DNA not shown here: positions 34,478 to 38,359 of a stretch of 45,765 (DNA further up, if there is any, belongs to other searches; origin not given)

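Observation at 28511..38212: A 3233-aa, apparently non-repetitive giant exoprotein is the terminal gene of the operon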

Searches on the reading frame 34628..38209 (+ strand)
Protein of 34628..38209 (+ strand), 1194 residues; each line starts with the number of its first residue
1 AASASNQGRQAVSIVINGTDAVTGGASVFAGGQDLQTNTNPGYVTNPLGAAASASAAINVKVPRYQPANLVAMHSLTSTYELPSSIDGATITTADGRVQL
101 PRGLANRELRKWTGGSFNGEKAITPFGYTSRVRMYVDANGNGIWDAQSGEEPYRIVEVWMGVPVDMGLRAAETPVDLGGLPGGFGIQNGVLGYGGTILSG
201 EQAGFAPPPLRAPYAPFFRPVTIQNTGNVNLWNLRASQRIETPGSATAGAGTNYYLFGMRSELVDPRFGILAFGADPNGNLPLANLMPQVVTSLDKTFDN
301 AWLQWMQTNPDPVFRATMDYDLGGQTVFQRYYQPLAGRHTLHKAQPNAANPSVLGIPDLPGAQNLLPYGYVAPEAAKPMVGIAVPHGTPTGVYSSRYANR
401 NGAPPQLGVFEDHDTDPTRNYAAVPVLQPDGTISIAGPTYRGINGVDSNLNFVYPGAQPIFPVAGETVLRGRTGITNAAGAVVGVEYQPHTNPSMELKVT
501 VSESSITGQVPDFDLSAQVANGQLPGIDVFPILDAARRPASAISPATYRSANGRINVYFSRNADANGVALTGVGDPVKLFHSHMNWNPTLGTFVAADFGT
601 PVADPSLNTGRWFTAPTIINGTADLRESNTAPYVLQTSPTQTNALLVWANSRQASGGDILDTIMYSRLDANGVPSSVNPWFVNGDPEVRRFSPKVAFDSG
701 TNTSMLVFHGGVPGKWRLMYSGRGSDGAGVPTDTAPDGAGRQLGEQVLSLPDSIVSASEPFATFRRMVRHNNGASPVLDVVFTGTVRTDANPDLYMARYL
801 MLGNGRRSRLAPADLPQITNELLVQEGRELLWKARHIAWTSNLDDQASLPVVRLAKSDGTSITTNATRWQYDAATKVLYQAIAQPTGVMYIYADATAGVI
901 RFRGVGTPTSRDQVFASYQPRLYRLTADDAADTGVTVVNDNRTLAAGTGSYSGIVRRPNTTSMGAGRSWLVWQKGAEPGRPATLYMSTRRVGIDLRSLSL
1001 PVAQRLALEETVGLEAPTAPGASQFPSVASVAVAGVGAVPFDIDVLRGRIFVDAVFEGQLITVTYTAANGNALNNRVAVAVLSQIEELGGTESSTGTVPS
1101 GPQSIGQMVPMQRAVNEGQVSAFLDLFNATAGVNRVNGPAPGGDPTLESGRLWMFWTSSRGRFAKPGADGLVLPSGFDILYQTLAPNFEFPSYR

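Call 91: search_solved_structures(query=A9, max_evalue=10)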
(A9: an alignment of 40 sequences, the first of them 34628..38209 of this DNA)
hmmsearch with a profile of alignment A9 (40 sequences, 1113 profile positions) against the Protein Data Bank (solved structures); distinct sequences matched with E-value up to 10: 1.
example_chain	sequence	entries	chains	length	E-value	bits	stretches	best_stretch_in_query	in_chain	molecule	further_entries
7pua_Ff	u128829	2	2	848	0.55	11.1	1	407-478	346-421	DNA photolyase, putative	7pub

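Call 92: predict_structure(alignment_id=A9)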
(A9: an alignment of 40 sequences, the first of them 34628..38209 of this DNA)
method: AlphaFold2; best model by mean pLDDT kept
length: 1194 residues; sequences in the alignment: 40
mean_pLDDT: 79.4   pTM: 0.80
mean pLDDT of the five models: 79.4, 77.9, 76.5, 75.8, 75.5
residues with pLDDT >= 90: 401; 70-90: 502; 50-70: 187; < 50: 104
segments of 3 or more residues with pLDDT < 50: 1-9, 30-36, 40-52, 82-84, 87-107, 190-202, 275-282, 513-515, 1091-1103, 1165-1170, 1191-1194
pLDDT, mean of each block of 10 residues (from residue 1): 44 66 60 48 44 59 78 57 47 33 45 65 63 66 60 64 87 87 68 45 67 78 92 88 72 81 85 55 59 83 85 80 81 87 87 84 65 83 89 82 72 77 76 79 78 77 78 79 81 90 84 50 72 83 94 94 87 89 86 77 67 89 81 93 95 84 94 92 83 95 95 88 95 84 82 93 92 91 90 95 92 91 84 91 91 92 93 90 92 93 91 92 87 93 80 79 91 88 90 89 88 85 86 94 88 94 93 92 82 37 69 81 90 68 81 91 50 74 83 39
secondary structure, 60 per line:
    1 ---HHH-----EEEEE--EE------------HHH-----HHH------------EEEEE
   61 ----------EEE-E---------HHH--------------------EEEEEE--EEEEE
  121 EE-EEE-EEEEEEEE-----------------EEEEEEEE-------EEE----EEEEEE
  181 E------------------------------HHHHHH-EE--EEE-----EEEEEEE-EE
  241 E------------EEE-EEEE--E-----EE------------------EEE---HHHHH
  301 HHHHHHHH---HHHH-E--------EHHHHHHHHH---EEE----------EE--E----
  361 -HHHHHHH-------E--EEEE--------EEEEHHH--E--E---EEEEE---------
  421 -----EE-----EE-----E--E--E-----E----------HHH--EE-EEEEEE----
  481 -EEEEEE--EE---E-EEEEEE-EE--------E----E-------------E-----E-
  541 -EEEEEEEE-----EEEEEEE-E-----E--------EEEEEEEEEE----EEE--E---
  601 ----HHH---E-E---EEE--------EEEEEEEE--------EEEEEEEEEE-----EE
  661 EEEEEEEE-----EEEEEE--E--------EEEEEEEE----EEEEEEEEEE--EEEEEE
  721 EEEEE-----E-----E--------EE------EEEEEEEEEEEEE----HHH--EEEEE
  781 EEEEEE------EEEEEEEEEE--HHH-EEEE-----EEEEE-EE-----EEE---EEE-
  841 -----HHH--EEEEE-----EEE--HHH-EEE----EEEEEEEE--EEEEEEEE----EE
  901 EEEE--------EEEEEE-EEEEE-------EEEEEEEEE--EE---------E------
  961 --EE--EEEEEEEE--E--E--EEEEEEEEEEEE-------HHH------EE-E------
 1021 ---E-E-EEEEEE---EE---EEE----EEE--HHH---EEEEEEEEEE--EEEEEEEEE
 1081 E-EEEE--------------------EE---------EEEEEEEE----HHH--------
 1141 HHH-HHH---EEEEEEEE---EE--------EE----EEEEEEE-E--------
elements in order (helices of 4 or more, strands of 3 or more residues): E12-16 E56-60 E71-73 E108-113 E116-122 E124-126 E128-135 E153-160 E168-170 E175-181 H212-217 E223-225 E231-237 E239-241 E254-256 E258-261 E290-292 H296-308 H312-315 H327-335 E339-341 H362-368 E379-382 E391-394 E407-411 E471-476 E482-487 E497-502 E542-549 E555-561 E578-587 E592-594 E617-619 E628-635 E644-653 E659-668 E674-679 E691-698 E703-712 E715-725 E754-766 E776-786 E793-802 E809-812 E818-822 E831-833 E837-839 E851-855 E861-863 E870-872 E877-884 E887-894 E899-904 E913-918 E920-924 E932-940 E967-974 E983-994 E1028-1033 E1042-1044 E1049-1051 E1060-1069 E1072-1081 E1083-1086 E1118-1125 E1151-1158 E1178-1184
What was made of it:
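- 35003..35830 (+): Conserved module 2 (aa 2165-2440): beta-rich, with the loop D2176-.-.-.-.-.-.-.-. and the motif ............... AF2 pLDDT 60-90 (call 92).
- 36233..38209 (+): C-terminal propeller module (aa ~2575-3233) with inserted beta domains. This is the most widely conserved part of the family. It ends in the conserved motif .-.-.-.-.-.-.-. ... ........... AF2 pLDDT about 90 (call 92).
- On PilY1/PilC (PF05567): A C-terminal propeller is predicted with confidence (call 92).
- The C-terminal propeller is modelled with confidence (call 92).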

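Call 95: fold_search(model_id=the predicted structure, library=pdb)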
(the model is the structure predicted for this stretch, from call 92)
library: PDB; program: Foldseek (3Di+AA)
matches with E <= 10: 796; with E <= 0.001: 114
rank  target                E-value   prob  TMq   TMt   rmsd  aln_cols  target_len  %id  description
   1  1w8o_A                2.2e-07  1.00  0.15  0.27  21.9       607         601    9  Contribution of the Active Site Aspartic Acid to Catalysis in the Bacterial Neuraminidase from Micromonospora viridifa (released 2004-09-29)
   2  7vco                  5.0e-07  1.00  0.15  0.31  11.6       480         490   10  Frischella perrara beta-fructofuranosidase (released 2022-03-09)
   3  1w2t_A                1.0e-06  1.00  0.13  0.31  15.4       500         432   10  beta-fructosidase from Thermotoga maritima in complex with raffinose (released 2005-10-26)
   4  4qqs_B                3.3e-06  1.00  0.13  0.39  12.8       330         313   10  Crystal structure of a thermostable family-43 glycoside hydrolase (released 2015-03-11)
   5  9tdu_A                3.3e-06  1.00  0.16  0.31  21.6       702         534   10  Structure of Fructofuranosidase from Purpureocilum lilacinum (released 2026-02-11)
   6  3u75_A                3.7e-06  1.00  0.13  0.26  17.0       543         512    8  Structure of E230A-fructofuranosidase from Schwanniomyces occidentalis complexed with fructosylnystose (released 2012-04-25)
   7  9tdv_B                3.7e-06  1.00  0.16  0.31  21.7       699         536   10  Structure of D81A-Fructofuranosidase from Purpureocilum lilacinum in complex with raffinose (released 2026-02-11)
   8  9tdu_B                4.5e-06  1.00  0.13  0.26  15.3       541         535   10  Structure of Fructofuranosidase from Purpureocilum lilacinum (released 2026-02-11)
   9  1mz6                  5.2e-06  1.00  0.14  0.23  23.6       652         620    9  Trypanosoma rangeli sialidase in complex with the inhibitor DANA (released 2002-10-16)
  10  9tdv_A                5.8e-06  1.00  0.13  0.26  15.1       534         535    9  Structure of D81A-Fructofuranosidase from Purpureocilum lilacinum in complex with raffinose (released 2026-02-11)
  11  6byt_A                6.1e-06  1.00  0.14  0.28  17.0       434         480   11  Complex structure of LOR107 mutant (R320) with tetrasaccharide substrate (released 2018-02-07)
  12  4qqs_A                6.4e-06  1.00  0.13  0.40  12.9       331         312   10  Crystal structure of a thermostable family-43 glycoside hydrolase (released 2015-03-11)
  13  6byp_A                8.7e-06  1.00  0.14  0.29  17.2       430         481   11  Structure of PL24 family Polysaccharide lyase-LOR107 (released 2018-02-07)
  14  3a71                  9.1e-06  1.00  0.13  0.35  15.6       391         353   11  High resolution structure of Penicillium chrysogenum alpha-L-arabinanase (released 2010-09-15)
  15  6byp_B                1.1e-05  1.00  0.14  0.29  17.1       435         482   11  Structure of PL24 family Polysaccharide lyase-LOR107 (released 2018-02-07)
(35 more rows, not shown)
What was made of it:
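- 36233..38209 (+): Foldseek PDB: sialidase, GH32, GH43, GH93 and PL24 propellers, E 2e-7 to 1e-4 (call 95).
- On Sialidase / GH32-43 type propeller: The top ones are 1w8o, 7vco, 1w2t and 4qqs, with probability 1.0 and TMt 0.27-0.45 (call 95).
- Closest known: Sialidase / GH32 / GH43 / GH93 five- and six-bladed propellers. Same: These are the best structural matches of the C-terminal module (Foldseek E 2e-7 to 1e-4, probability about 1; call 95).
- The C-terminal propeller resembles sialidase, GH32, GH43, GH93 and PL24 enzymes in fold (call 95). Foldseek TM-scores are modest, at 0.2-0.45 of the target (call 95).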

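Call 107: fold_search(model_id=the predicted structure, library=viral)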
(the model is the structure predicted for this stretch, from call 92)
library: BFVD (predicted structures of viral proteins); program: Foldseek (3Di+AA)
matches with E <= 10: 573; with E <= 0.001: 44
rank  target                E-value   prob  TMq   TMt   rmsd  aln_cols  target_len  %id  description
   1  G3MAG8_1              3.1e-08  1.00  0.12  0.15  43.9      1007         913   11  Gp427 [Bacillus phage G]
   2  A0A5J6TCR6            7.4e-08  1.00  0.12  0.24  23.7       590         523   10  (no name in the UniProt tables at hand)
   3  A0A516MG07            1.2e-07  1.00  0.14  0.19  29.8       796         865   10  (no name in the UniProt tables at hand)
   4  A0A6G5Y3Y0            2.0e-07  1.00  0.14  0.17  20.5       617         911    8  (no name in the UniProt tables at hand)
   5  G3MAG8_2              4.4e-07  0.98  0.11  0.14  43.4       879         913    9  Gp427 [Bacillus phage G]
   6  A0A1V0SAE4            5.7e-07  1.00  0.18  0.26  12.8       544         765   10  Bulb-type lectin domain-containing protein [Catovirus CTV1]
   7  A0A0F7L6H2            1.0e-06  1.00  0.14  0.15  22.2       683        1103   10  Uncharacterized protein [uncultured marine virus]
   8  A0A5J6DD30            3.4e-06  1.00  0.11  0.22  24.6       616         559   11  Sialidase [Psittacine adenovirus 5]
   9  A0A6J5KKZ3            8.0e-06  0.99  0.15  0.16  22.4       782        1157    9  Uncharacterized protein [uncultured Caudovirales phage]
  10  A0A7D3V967            1.5e-05  1.00  0.16  0.19  18.6       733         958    8  Collagen-like protein [Fadolivirus FV1/VV64]
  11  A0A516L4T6            2.0e-05  1.00  0.15  0.33  19.3       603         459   10  (no name in the UniProt tables at hand)
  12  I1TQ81                2.0e-05  0.18  0.04  0.06  58.7       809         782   10  (no name in the UniProt tables at hand)
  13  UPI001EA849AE         2.1e-05  0.93  0.13  0.13  26.2       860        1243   10  (no name look-up for this kind of identifier)
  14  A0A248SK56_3          2.9e-05  0.96  0.12  0.12  29.7       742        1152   10  (no name in the UniProt tables at hand)
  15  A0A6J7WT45            5.0e-05  1.00  0.15  0.31  18.5       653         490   10  Uncharacterized protein [uncultured Caudovirales phage]
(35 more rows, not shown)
